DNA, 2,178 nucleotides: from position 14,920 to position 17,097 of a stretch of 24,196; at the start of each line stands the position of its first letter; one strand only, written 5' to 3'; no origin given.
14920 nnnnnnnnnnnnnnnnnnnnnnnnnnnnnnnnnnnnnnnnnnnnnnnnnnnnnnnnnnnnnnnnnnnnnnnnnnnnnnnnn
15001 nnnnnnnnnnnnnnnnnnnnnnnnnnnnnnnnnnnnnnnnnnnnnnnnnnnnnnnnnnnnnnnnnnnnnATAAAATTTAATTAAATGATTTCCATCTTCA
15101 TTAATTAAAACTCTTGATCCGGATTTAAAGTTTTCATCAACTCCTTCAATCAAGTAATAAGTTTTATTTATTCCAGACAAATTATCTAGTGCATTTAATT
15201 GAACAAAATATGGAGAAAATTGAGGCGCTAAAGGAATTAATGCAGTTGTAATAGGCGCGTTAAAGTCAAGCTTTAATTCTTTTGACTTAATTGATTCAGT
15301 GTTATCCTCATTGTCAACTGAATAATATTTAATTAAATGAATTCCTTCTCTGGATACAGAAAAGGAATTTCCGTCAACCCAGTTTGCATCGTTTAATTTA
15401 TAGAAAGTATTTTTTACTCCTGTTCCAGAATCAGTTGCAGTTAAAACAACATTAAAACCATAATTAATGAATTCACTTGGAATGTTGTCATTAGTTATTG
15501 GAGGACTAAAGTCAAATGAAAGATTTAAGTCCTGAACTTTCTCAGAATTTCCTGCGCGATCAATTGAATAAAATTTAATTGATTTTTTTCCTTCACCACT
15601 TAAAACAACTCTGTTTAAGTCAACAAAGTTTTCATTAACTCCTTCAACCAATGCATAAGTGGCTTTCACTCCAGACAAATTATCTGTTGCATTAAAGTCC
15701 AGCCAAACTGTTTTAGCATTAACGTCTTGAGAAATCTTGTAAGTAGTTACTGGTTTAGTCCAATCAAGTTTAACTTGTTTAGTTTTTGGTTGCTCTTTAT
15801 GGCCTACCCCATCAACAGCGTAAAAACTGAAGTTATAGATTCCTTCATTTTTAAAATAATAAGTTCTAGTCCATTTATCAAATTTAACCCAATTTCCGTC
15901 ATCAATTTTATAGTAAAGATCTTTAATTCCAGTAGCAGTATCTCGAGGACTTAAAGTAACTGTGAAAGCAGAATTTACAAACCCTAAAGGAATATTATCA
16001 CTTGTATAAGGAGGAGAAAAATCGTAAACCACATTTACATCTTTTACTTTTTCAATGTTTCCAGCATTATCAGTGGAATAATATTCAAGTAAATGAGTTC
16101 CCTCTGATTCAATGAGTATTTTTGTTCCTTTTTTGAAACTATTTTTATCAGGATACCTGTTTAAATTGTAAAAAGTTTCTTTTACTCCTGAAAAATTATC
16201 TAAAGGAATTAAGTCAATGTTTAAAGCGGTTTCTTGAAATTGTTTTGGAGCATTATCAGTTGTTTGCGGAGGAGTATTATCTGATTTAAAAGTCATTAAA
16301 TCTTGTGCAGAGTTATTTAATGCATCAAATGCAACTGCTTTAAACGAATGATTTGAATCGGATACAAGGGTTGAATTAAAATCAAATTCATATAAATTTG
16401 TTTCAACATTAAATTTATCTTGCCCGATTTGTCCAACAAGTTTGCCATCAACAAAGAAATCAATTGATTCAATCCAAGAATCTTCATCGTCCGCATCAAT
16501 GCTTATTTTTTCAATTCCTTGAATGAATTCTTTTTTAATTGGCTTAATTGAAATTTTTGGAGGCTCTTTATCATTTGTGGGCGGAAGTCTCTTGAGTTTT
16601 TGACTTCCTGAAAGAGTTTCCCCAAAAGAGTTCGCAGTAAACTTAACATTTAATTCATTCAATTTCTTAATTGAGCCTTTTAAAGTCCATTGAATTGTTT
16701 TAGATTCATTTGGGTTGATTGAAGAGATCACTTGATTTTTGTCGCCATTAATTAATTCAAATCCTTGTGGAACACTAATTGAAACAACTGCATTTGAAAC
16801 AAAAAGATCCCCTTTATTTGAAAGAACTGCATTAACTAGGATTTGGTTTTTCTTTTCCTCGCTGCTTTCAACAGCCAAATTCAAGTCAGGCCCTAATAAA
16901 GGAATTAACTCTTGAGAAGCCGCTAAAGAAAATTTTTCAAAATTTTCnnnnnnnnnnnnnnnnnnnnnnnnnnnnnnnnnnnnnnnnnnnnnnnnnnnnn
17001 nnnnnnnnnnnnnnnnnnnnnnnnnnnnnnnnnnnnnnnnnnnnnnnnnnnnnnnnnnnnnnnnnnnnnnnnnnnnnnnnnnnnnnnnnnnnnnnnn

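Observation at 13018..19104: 2028-aa membrane-tethered subtilase megaprotein with an unusually long pre-catalytic region and a Cys-rich stalk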

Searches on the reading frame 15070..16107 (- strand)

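Call 18: search_protein_families(library=pfam, proteins=[window:15070-16107:-], max_evalue=10)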
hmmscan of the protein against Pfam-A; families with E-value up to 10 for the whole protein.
window:15070-16107:- (346 aa): 8 families
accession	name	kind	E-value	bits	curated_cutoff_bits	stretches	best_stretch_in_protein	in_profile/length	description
PF24893.1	DUF7743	-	0.0026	17.9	27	1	129-151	17-39/120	Domain of unknown function (DUF7743)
PF12245.14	Big_3_2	-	0.031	14.9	23.3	0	7-29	99-121/122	Bacterial Ig-like domain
PF07979.17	Intimin_C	-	0.039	14.8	27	1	110-164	37-90/101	Intimin C-type lectin domain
PF23012.2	Syntrophin_4th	-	0.1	13.3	27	1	105-142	32-69/100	Syntrophin C-terminal PH domain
PF19077.6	Big_13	-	0.24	12.4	27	1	2-28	74-100/102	Bacterial Ig-like domain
PF02494.22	HYR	-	0.6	10.9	21.7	0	2-19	56-73/81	HYR domain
PF00801.26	PKD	-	4.6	7.7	23.5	1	47-107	18-75/80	PKD domain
PF01599.25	Ribosomal_S27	-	5.2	7.5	22.3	0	260-274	3-17/44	Ribosomal protein S27a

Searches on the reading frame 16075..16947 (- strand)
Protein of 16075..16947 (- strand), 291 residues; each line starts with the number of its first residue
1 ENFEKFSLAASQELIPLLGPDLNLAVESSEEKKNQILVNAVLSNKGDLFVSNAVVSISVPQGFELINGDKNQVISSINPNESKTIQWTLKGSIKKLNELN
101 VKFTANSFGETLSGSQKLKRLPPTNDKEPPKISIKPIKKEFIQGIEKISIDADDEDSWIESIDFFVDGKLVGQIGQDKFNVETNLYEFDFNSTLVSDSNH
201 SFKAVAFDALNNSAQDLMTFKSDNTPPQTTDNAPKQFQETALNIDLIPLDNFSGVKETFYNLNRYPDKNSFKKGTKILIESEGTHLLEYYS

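Call 18: search_protein_families(library=pfam, proteins=[window:16075-16947:-], max_evalue=10)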
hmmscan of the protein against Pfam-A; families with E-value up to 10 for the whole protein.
window:16075-16947:- (291 aa): 4 families
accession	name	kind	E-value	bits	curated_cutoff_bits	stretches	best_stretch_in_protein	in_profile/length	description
PF17957.7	Big_7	-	0.00016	22.7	24.1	1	146-204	20-70/70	Bacterial Ig domain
PF13750.12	Big_3_3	-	0.0037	17.4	27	1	185-230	2-49/157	Bacterial Ig-like domain (group 3)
PF10633.15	NPCBM_assoc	-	0.037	14.7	24.4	1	38-90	9-59/78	NPCBM-associated, NEW3 domain of alpha-galactosidase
PF02883.26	Alpha_adaptinC2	-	6.9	7.4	27.6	1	22-104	11-94/111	Adaptin C-terminal domain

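Call 47: search_protein_families(library=ncbifam, proteins=[window:16075-16947:-], max_evalue=1)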
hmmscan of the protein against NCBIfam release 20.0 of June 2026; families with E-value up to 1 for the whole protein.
window:16075-16947:- (291 aa): 2 families
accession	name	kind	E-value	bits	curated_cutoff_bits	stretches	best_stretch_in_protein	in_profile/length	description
NF047446.1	barrel_OmpL47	domain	6.1e-07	29.8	40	1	249-291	12-51/68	OmpL47-type beta-barrel domain-containing protein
NF037999.1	mutacin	equivalog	0.068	13.7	115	1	169-200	5-36/63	lantibiotic mutacin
